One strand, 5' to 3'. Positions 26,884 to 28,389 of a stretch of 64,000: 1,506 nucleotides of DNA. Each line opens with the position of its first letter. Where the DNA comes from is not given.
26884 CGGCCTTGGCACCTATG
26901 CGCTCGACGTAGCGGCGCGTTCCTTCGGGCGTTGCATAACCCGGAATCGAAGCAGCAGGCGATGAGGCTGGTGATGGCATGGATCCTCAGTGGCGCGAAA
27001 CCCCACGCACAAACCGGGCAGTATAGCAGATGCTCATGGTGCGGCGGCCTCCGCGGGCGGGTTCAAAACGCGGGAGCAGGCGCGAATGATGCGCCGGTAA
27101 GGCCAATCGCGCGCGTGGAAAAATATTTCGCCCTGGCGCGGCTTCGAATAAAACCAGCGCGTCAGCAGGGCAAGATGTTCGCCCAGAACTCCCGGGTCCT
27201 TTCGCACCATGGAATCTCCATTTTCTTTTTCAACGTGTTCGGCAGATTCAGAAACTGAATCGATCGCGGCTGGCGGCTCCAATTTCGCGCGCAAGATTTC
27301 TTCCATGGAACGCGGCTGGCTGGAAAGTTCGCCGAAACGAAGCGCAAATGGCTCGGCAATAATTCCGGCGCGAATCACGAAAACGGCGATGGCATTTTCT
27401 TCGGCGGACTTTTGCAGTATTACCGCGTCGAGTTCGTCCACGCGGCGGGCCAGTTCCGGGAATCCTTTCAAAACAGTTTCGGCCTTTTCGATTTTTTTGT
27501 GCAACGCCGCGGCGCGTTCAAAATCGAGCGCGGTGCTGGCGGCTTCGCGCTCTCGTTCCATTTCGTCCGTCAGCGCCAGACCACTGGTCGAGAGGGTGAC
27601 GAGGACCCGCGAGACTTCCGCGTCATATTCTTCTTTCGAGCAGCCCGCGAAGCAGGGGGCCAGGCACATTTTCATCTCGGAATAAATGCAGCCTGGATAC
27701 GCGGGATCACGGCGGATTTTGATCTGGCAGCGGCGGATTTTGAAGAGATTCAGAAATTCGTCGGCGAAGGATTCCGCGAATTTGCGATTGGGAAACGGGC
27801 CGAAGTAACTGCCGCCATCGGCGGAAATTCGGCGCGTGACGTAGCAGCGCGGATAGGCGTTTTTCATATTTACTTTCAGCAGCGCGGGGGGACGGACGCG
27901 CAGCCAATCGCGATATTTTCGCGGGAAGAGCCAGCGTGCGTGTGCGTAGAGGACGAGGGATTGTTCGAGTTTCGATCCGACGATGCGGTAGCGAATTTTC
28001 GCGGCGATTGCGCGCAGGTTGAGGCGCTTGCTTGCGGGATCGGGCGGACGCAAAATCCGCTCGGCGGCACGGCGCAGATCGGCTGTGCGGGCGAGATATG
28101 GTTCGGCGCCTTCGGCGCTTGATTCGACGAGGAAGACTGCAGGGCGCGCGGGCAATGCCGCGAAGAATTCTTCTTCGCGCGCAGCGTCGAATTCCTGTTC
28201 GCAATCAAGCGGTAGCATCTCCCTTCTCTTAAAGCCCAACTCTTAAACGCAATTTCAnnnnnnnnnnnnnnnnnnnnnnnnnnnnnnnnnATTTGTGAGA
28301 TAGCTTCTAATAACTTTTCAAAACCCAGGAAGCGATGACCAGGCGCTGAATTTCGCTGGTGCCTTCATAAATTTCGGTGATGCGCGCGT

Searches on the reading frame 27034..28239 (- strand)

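Call 8: search_protein_families(library=pfam, proteins=[window:27034-28239:-], max_evalue=0.1)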
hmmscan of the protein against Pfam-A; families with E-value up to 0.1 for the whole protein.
window:27034-28239:- (401 aa): 1 family
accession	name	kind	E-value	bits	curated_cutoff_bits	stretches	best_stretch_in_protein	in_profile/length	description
PF02151.25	UVR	-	0.0005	20.2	21.5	1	224-254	4-34/36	UvrB/uvrC motif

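Call 41: search_protein_families(library=ncbifam, proteins=[window:27034-28239:-], max_evalue=0.01)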
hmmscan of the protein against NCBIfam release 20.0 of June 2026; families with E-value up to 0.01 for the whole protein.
window:27034-28239:- (401 aa): 13 families
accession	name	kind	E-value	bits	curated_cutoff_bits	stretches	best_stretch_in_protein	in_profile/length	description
NF005906.0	PRK07883.1-4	equivalog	3e-32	111.7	495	1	23-321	206-502/563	DEDD exonuclease domain-containing protein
TIGR00194.1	uvrC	equivalog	4.3e-29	101.6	285.45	1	126-296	102-268/574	excinuclease ABC subunit UvrC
NF011260.0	PRK14666.1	equivalog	1e-28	100.5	649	1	27-297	7-276/698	excinuclease ABC subunit C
NF011263.0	PRK14669.1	equivalog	8.9e-22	77.4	1108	1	27-304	8-285/624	excinuclease ABC subunit C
NF001824.0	PRK00558.1-5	equivalog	2.1e-21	76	451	1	73-294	58-281/652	excinuclease ABC subunit UvrC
NF005907.0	PRK07883.1-5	equivalog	6.1e-19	67.8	454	1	27-338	225-532/584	DEDD exonuclease domain-containing protein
NF011262.0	PRK14668.1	equivalog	9.6e-18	63.8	544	1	24-269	8-246/577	excinuclease ABC subunit C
NF005904.0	PRK07883.1-2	equivalog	3.3e-17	62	969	1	26-300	226-498/584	DEDD exonuclease domain-containing protein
NF011261.0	PRK14667.1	equivalog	7.7e-16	57.7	818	1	24-294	8-267/567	excinuclease ABC subunit C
NF005905.0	PRK07883.1-3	equivalog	1.4e-15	56.9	508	1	21-363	215-531/581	DEDD exonuclease domain-containing protein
NF011266.0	PRK14672.1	equivalog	1.4e-15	56.7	1504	1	118-270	105-251/691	excinuclease ABC subunit C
NF011264.0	PRK14670.1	equivalog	7.6e-15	54.2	1021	1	126-296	109-274/602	excinuclease ABC subunit C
NF007833.0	PRK10545.1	equivalog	0.007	15.6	367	1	24-217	26-214/289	excinuclease Cho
